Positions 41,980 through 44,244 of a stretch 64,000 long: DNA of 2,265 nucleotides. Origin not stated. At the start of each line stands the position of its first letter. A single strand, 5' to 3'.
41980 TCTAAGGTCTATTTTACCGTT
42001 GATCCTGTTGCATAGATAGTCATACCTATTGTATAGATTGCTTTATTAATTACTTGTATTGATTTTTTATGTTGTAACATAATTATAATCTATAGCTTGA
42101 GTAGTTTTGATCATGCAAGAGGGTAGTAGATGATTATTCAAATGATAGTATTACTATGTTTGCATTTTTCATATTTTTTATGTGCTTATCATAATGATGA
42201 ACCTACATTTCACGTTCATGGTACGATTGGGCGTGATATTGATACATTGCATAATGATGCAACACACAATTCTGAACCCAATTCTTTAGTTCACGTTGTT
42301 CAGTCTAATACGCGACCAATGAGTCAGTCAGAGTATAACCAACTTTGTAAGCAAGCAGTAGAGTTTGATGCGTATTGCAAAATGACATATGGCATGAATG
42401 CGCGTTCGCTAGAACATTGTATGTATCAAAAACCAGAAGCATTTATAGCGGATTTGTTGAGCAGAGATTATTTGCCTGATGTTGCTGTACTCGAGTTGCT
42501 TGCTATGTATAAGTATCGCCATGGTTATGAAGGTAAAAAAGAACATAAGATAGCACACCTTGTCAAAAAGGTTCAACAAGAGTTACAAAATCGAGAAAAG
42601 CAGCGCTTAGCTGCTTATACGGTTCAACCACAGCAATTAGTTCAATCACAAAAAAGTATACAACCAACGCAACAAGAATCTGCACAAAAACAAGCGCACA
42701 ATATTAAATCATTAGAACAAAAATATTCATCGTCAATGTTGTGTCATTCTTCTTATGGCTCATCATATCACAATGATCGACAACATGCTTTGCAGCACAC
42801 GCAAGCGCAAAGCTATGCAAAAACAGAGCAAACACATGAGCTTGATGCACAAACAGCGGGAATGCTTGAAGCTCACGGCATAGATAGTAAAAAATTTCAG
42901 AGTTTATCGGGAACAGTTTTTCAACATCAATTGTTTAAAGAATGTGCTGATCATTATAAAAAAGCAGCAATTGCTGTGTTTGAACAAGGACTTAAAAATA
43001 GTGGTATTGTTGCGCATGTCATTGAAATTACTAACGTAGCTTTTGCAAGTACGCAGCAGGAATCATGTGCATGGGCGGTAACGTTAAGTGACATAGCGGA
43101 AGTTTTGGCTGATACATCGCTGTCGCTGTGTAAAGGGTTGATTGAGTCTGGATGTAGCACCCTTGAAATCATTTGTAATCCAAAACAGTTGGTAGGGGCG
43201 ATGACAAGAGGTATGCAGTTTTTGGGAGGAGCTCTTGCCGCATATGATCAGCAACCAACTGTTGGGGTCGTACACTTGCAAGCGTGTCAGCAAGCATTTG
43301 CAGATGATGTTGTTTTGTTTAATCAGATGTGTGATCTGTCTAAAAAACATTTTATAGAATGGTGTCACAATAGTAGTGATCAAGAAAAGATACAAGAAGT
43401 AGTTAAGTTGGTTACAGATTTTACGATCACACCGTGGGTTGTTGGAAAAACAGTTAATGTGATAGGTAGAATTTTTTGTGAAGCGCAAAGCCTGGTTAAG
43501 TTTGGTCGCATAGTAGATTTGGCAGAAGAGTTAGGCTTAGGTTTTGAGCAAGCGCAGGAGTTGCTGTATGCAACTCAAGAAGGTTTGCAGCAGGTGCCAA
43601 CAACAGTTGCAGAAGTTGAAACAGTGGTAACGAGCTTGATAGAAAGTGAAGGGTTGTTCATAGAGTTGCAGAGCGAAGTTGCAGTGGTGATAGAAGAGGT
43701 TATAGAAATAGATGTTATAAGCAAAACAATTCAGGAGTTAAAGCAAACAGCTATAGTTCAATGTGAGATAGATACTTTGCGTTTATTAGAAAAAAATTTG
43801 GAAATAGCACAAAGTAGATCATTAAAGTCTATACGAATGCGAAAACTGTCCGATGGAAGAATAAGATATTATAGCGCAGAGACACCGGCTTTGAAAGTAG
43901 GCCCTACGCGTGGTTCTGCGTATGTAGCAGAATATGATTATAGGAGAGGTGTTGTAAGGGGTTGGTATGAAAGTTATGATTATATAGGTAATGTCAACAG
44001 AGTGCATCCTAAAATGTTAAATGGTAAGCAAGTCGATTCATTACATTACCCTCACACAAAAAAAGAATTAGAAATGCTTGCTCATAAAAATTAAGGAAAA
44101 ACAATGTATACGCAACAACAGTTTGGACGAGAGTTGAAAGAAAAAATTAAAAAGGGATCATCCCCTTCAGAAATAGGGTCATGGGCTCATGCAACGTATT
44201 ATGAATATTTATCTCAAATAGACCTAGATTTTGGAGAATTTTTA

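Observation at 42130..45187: Polymorphic-toxin-like locus: Sec-signal protein with basic C-terminal module, then a tightly coupled acidic 81-aa gene and a duplicated copy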

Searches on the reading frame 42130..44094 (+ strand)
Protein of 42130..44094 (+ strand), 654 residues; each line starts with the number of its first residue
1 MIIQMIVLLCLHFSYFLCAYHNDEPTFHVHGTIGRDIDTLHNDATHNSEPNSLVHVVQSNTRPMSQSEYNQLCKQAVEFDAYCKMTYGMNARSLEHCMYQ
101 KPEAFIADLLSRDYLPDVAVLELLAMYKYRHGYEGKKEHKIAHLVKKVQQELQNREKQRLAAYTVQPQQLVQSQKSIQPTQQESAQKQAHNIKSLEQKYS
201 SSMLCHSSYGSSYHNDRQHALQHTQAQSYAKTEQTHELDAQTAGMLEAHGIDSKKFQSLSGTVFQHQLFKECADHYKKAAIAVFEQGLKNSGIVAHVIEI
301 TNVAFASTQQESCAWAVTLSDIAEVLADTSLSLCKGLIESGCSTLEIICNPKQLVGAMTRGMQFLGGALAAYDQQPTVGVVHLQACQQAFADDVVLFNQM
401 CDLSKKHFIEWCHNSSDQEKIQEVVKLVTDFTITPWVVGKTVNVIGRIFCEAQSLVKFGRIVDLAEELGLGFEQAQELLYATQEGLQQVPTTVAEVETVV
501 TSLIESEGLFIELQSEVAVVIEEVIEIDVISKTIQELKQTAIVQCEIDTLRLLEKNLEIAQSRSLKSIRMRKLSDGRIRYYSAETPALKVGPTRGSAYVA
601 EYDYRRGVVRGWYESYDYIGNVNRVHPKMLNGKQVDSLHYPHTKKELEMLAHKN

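Call 3: search_protein_families(library=pfam, proteins=[window:42130-44094:+], max_evalue=1)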
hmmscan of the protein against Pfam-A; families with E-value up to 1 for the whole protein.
window:42130-44094:+ (654 aa): 0 families

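Call 4: search_protein_families(library=ncbifam, proteins=[window:42130-44094:+], max_evalue=1)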
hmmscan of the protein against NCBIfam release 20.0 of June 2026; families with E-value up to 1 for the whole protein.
window:42130-44094:+ (654 aa): 0 families

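Call 6: find_homologous_proteins(query=window:42130-44094:+, max_evalue=0.01)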
Query window:42130-44094:+ (654 aa): 11 proteins with E <= 0.01 among 8000 candidates.
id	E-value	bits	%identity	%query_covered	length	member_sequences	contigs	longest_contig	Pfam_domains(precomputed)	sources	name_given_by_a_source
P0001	0.0e+0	1472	100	100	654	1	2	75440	-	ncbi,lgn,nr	ncbi:hypothetical protein KBD08_01165 [Candidatus Babeliales bacterium]|nr:hypothetical protein [Can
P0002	1.1e-180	620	62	67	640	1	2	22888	-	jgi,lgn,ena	-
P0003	1.9e-113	398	37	92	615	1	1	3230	-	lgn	-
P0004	1.3e-104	369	39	77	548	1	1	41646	-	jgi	jgi:hypothetical protein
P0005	2.9e-97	345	39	77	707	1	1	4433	-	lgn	-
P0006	3.2e-95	338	41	67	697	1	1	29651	-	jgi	jgi:hypothetical protein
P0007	1.7e-91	326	38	69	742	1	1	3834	PF14436.12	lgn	-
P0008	2.7e-87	312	38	71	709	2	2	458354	PF14436.12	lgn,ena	-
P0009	5.7e-87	311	36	77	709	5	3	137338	PF14436.12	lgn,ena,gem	-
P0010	5.0e-76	275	35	78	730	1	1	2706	-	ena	-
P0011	2.1e-65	240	34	81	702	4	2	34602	-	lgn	-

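Call 11: find_encoding_contigs(protein=P0002, flank=6000, max_places=2)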
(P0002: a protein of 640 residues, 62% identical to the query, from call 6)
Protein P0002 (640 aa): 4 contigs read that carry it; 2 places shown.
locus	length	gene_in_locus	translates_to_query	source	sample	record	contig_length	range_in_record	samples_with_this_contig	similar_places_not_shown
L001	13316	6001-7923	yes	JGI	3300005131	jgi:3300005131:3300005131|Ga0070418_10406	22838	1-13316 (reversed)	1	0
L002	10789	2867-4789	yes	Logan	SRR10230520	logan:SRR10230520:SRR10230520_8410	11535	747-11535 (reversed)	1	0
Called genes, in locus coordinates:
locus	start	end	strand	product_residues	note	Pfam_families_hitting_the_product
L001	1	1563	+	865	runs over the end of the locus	PF01624:MutS_I, PF05188:MutS_II (faint), PF05192:MutS_III, PF05190:MutS_IV, PF00488:MutS_V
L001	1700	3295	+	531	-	-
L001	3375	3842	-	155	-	-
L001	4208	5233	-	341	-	-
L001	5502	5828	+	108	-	PF00829:Ribosomal_L21p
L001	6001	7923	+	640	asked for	-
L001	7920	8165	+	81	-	-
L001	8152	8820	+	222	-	-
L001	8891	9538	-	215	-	PF02254:TrkA_N, PF03807:F420_oxidored (faint), PF02080:TrkA_C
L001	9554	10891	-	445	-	PF02386:TrkH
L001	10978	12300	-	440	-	PF28494:GlyRS_ins_1 (faint), PF00587:tRNA-synt_2b, PF03129:HGTP_anticodon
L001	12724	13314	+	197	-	?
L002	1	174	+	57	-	?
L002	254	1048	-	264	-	-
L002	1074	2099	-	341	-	-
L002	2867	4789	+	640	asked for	-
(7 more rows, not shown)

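Call 12: find_encoding_contigs(protein=P0008, flank=6000, max_places=2)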
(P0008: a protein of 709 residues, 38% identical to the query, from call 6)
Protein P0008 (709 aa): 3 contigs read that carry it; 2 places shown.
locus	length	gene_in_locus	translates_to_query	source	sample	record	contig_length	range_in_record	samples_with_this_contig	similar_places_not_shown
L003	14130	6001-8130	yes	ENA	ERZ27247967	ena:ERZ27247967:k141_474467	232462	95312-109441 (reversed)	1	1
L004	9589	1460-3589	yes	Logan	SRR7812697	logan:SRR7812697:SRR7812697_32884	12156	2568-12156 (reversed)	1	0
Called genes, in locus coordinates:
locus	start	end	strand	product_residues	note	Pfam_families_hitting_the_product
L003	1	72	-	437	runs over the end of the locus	-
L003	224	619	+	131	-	PF01592:NifU_N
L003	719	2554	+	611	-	PF21710:Spt6_S1 (faint), PF00575:S1, PF23459:S1_RRP5 (weak), PF00575:S1, PF23459:S1_RRP5 (weak)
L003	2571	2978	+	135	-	PF00334:NDK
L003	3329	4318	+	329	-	-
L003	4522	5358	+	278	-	PF00142:Fer4_NifH, PF01656:CbiA, PF02374:ArsA_ATPase (weak), PF06564:CBP_BcsQ, PF09140:MipZ (weak), PF10609:ParA, PF13614:AAA_31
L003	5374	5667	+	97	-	-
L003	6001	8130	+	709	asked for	PF14436:EndoU_bacteria (weak)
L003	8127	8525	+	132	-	-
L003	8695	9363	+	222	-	PF07931:CPT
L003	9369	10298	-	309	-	PF12146:Hydrolase_4, PF00561:Abhydrolase_1, PF12697:Abhydrolase_6 (weak)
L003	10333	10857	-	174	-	PF01029:NusB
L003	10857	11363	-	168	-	PF08207:EFP_N, PF01132:EFP, PF09285:Elong-fact-P_C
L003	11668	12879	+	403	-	PF00464:SHMT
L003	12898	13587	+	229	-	PF21549:PRDM2_PR (weak), PF00856:SET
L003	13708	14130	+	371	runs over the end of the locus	PF00856:SET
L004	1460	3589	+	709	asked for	PF14436:EndoU_bacteria (weak)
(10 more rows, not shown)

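Call 13: find_encoding_contigs(protein=P0004, flank=6000, max_places=2)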
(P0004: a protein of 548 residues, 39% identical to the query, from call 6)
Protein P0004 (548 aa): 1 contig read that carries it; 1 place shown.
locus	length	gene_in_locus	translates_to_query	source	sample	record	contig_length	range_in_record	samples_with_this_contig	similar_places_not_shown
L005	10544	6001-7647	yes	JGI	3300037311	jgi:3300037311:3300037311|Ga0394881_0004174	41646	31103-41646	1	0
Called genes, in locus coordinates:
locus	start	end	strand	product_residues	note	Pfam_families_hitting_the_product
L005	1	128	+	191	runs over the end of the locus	PF00213:OSCP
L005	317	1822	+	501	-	PF02874:ATP-synt_ab_N, PF00006:ATP-synt_ab, PF00306:ATP-synt_ab_C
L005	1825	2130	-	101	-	-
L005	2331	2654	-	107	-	-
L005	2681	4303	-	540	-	-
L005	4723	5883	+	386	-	PF13173:AAA_14, PF13635:DUF4143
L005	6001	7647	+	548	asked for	-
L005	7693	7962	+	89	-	-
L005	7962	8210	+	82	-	-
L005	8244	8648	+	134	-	-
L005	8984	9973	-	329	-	PF02016:Peptidase_S66, PF17676:Peptidase_S66C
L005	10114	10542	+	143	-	?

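Call 15: find_encoding_contigs(protein=P0006, flank=6000, max_places=1)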
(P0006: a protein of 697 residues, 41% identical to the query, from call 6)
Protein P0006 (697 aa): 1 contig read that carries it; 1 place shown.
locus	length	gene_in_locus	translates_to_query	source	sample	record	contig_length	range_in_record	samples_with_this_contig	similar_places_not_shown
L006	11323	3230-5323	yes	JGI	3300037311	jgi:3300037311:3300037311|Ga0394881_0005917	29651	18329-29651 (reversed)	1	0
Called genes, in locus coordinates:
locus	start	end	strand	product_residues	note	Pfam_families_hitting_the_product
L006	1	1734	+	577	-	?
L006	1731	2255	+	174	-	-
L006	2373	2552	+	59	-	-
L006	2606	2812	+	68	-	PF18506:RelB-like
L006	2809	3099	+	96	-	-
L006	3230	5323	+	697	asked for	-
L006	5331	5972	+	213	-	-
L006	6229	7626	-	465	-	-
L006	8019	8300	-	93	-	PF03831:YjdM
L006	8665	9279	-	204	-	-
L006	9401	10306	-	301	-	-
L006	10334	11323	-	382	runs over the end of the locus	PF00877:NLPC_P60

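Call 16: find_encoding_contigs(protein=P0011, flank=6000, max_places=1)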
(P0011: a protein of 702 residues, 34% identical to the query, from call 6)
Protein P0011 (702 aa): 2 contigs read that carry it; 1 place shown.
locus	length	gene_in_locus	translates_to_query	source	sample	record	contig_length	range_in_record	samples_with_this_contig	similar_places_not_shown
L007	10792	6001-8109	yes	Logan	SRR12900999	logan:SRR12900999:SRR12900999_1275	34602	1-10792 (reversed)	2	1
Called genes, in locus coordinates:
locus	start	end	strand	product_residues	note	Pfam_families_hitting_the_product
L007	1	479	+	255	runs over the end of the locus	PF00497:SBP_bac_3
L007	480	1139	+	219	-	PF00528:BPD_transp_1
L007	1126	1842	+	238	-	PF02463:SMC_N, PF03193:RsgA_GTPase (faint), PF00005:ABC_tran, PF13304:AAA_21 (weak)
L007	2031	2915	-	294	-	-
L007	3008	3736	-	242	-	-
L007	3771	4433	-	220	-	PF01148:CTP_transf_1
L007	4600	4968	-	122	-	PF02021:UPF0102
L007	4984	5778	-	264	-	PF13525:YfiO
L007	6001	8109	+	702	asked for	-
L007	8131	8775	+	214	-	-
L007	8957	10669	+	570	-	PF05157:MshEN, PF00437:T2SSE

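Call 30: search_protein_families(library=pfam, proteins=[P0005, P0006, P0007, P0008, P0010, P0011, L003:8127-8525:+, L006:5331-5972:+, L007:8131-8775:+, L001:8152-8820:+], max_evalue=0.1)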
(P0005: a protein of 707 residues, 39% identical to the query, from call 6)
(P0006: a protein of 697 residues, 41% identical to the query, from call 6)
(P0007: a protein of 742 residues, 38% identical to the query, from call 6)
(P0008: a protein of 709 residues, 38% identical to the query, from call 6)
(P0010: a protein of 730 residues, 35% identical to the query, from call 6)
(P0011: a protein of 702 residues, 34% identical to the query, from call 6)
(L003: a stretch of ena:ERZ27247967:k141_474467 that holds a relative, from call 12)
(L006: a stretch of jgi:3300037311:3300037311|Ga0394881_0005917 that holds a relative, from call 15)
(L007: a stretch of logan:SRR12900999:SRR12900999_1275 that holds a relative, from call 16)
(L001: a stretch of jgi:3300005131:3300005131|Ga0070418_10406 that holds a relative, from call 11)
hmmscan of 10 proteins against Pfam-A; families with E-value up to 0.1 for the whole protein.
P0005 (707 aa): 3 families
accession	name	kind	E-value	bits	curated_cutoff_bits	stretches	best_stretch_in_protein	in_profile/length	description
PF14436.11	EndoU_bacteria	-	0.00046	21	25.3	1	622-694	16-91/129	Bacterial EndoU nuclease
PF03349.22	Toluene_X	-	0.03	13.2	29.7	1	128-158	212-242/421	Outer membrane protein transport protein (OMPP1/FadL/TodX)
PF14341.11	PilX_N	-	0.096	13.1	25.5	0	211-231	29-47/51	PilX N-terminal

P0006 (697 aa): 2 families
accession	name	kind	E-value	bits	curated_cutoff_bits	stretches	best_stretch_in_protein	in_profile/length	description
PF14436.11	EndoU_bacteria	-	0.0029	18.4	25.3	1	580-694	18-127/129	Bacterial EndoU nuclease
PF18492.6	ORF_2_N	-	0.013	16.1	29.2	1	378-450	10-82/122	Open reading frame 2 N-terminal domain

P0007 (742 aa): 1 family
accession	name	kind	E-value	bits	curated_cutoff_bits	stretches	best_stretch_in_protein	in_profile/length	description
PF14436.11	EndoU_bacteria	-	5.5e-06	27.2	25.3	1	613-731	16-128/129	Bacterial EndoU nuclease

P0008 (709 aa): 1 family
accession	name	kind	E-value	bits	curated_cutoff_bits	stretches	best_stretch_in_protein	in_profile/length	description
PF14436.11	EndoU_bacteria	-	1.1e-06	29.4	25.3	1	585-699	19-127/129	Bacterial EndoU nuclease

P0010 (730 aa): 0 families

P0011 (702 aa): 1 family
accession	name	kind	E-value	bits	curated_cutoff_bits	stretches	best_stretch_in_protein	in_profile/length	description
PF14436.11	EndoU_bacteria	-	0.011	16.5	25.3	1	634-701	67-127/129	Bacterial EndoU nuclease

L003:8127-8525:+ (132 aa): 0 families

L006:5331-5972:+ (213 aa): 3 families
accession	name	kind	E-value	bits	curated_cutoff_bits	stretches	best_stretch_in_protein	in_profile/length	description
PF25089.1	DUF7804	-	0.0094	16.6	27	1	111-140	43-72/84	Domain of unknown function (DUF7804)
PF23150.1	CFAP61_dimer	-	0.062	14.1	27.9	1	132-177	49-94/119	CFAP61 dimerisation domain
PF16022.11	DUF4783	-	0.078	13.5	24.1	0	128-170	61-102/102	Domain of unknown function (DUF4783)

L007:8131-8775:+ (214 aa): 2 families
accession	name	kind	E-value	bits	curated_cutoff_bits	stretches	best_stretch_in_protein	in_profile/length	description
PF20713.2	DUF6826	-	0.0048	17.6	26.6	0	64-92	47-74/91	Domain of unknown function (DUF6826)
PF23150.1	CFAP61_dimer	-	0.0086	16.8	27.9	1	132-185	49-104/119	CFAP61 dimerisation domain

L001:8152-8820:+ (222 aa): 0 families

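Call 34: find_related_loci(query=A1, collection=genome_contigs, flank=5000)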
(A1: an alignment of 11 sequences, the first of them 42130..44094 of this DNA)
Query A1 (654 aa) in genome_contigs; peptide patterns used: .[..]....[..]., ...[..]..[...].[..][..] (x = any residue, [..] = any of these).
169 stretches matched a pattern; 2 encode a relative of the query (tblastn E <= 1e-3); 2 distinct loci.
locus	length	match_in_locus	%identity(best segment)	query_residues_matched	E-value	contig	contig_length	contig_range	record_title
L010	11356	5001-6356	39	48-507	3e-99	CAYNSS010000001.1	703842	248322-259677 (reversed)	MAG TPA_asm: uncultured Pseudomonadota bacterium isolate SRP170004_co1_319 genome assembly, contig: NODE_5_length_703842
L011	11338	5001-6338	29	58-536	3e-38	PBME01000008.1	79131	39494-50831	MAG: Epsilonproteobacteria bacterium isolate SP22 153330, whole genome shotgun sequence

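Call 56: predict_structure(alignment_id=A4)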
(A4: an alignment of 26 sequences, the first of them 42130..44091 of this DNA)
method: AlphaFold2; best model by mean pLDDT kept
length: 654 residues; sequences in the alignment: 26
mean_pLDDT: 60.8   pTM: 0.29
mean pLDDT of the five models: 60.8, 59.6, 59.4, 59.2, 55.0
residues with pLDDT >= 90: 112; 70-90: 111; 50-70: 140; < 50: 291
segments of 3 or more residues with pLDDT < 50: 21-60, 176-180, 198-210, 229-237, 259-273, 287-289, 292-398, 400-402, 428-435, 441-481, 483-514
pLDDT, mean of each block of 10 residues (from residue 1): 75 72 35 38 38 41 83 93 95 95 95 95 94 78 92 94 74 48 60 56 41 58 57 48 56 55 41 49 52 45 37 33 36 39 40 46 39 34 39 47 53 64 52 48 45 41 45 46 38 40 40 53 59 66 67 75 81 92 90 89 87 89 76 79 85 85
secondary structure, 60 per line:
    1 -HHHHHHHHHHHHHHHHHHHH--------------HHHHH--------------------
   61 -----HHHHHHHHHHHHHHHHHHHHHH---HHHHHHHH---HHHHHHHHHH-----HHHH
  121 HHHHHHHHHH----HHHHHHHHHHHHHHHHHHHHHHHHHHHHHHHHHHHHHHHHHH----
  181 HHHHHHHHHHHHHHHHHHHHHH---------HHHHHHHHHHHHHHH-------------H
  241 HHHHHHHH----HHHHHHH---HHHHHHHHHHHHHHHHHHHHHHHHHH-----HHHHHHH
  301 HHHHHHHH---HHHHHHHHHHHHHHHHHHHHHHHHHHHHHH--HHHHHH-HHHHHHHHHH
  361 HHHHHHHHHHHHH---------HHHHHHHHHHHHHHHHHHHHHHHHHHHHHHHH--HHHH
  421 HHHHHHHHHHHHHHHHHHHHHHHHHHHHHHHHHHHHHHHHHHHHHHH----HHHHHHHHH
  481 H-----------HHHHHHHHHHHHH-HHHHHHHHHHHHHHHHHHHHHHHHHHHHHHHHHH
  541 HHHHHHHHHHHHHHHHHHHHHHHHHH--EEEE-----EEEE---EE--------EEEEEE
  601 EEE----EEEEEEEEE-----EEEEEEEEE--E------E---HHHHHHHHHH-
elements in order (helices of 4 or more, strands of 3 or more residues): H2-21 H36-40 H66-87 H91-98 H102-111 H117-130 H135-176 H181-202 H212-226 H240-248 H253-259 H263-288 H294-308 H312-341 H344-349 H351-373 H383-414 H417-467 H472-481 H493-505 H507-566 E569-572 E578-581 E595-603 E608-616 E622-630 H644-653

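Call 59: fold_search(model_id=the predicted structure, library=pdb)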
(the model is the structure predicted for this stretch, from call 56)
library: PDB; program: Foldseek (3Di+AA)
matches with E <= 10: 290; with E <= 0.001: 0
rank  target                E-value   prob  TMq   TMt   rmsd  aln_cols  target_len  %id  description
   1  4ytw_D                1.2e-01  0.82  0.06  0.19   7.1        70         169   14  Crystal structure of Ups1-Mdm35 complex (released 2015-08-12)
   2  5jql_K                1.5e-01  0.80  0.06  0.20   6.7        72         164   15  Crystal Structure of Phosphatidic acid Transporter Ups1/Mdm35 Void of Bound Phospholipid from Saccharomyces Cerevisiae (released 2017-07-12)
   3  7o5y_A                1.6e-01  0.69  0.08  0.29   4.5        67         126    7  PilA minor pilin of Streptococcus sanguinis type IV pili (released 2022-04-20)
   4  4ytw_B                1.7e-01  0.77  0.06  0.20   6.9        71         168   13  Crystal structure of Ups1-Mdm35 complex (released 2015-08-12)
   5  5jql_E                2.0e-01  0.69  0.06  0.20   7.1        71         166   14  Crystal Structure of Phosphatidic acid Transporter Ups1/Mdm35 Void of Bound Phospholipid from Saccharomyces Cerevisiae (released 2017-07-12)
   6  7o5y_B                2.4e-01  0.63  0.08  0.31   4.7        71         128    8  PilA minor pilin of Streptococcus sanguinis type IV pili (released 2022-04-20)
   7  4xhr_A                2.7e-01  0.66  0.06  0.20   7.0        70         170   14  Structure of a phospholipid trafficking complex, native (released 2015-07-01)
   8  5jql_I                3.1e-01  0.63  0.06  0.21   6.9        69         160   13  Crystal Structure of Phosphatidic acid Transporter Ups1/Mdm35 Void of Bound Phospholipid from Saccharomyces Cerevisiae (released 2017-07-12)
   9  7o5y_C                3.3e-01  0.60  0.08  0.32   4.5        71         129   10  PilA minor pilin of Streptococcus sanguinis type IV pili (released 2022-04-20)
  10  4hgz_B                3.9e-01  0.18  0.06  0.14  15.7        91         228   11  Structure of the CcbJ Methyltransferase from Streptomyces caelestis (released 2013-10-30)
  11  4hgz_C                4.2e-01  0.16  0.05  0.11  11.7        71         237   10  Structure of the CcbJ Methyltransferase from Streptomyces caelestis (released 2013-10-30)
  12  5jql_G                4.4e-01  0.54  0.06  0.20   6.8        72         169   15  Crystal Structure of Phosphatidic acid Transporter Ups1/Mdm35 Void of Bound Phospholipid from Saccharomyces Cerevisiae (released 2017-07-12)
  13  6kyl_D                5.0e-01  0.51  0.06  0.21   7.0        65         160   14  Crystal Structure of Phosphatidic acid Transporter Ups1/Mdm35 in Complex with (2R)-3-(phosphonooxy)propane-1,2-diyl di (released 2019-10-02)
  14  4hgy_B                5.0e-01  0.28  0.06  0.14  11.2        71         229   11  Structure of the CcbJ Methyltransferase from Streptomyces caelestis (released 2013-10-30)
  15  5jql_A                5.3e-01  0.51  0.06  0.19   7.1        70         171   14  Crystal Structure of Phosphatidic acid Transporter Ups1/Mdm35 Void of Bound Phospholipid from Saccharomyces Cerevisiae (released 2017-07-12)
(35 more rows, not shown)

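Call 66: find_related_loci(query=A1, collection=metagenome_contigs, flank=4000)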
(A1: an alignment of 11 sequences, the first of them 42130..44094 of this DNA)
Query A1 (654 aa) in metagenome_contigs; peptide patterns used: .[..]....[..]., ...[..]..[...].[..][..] (x = any residue, [..] = any of these).
306 stretches matched a pattern; 6 encode a relative of the query (tblastn E <= 1e-3); 6 distinct loci.
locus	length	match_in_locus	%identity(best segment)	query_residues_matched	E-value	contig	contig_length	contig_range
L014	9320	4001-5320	38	45-510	1e-93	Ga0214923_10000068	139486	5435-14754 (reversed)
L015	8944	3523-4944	36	6-507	1e-91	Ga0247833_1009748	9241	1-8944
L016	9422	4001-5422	36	6-507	1e-91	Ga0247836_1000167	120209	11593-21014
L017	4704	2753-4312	34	3-511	1e-79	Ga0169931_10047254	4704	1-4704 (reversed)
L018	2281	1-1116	40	187-558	3e-73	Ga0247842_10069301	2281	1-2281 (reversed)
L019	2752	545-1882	29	58-536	2e-38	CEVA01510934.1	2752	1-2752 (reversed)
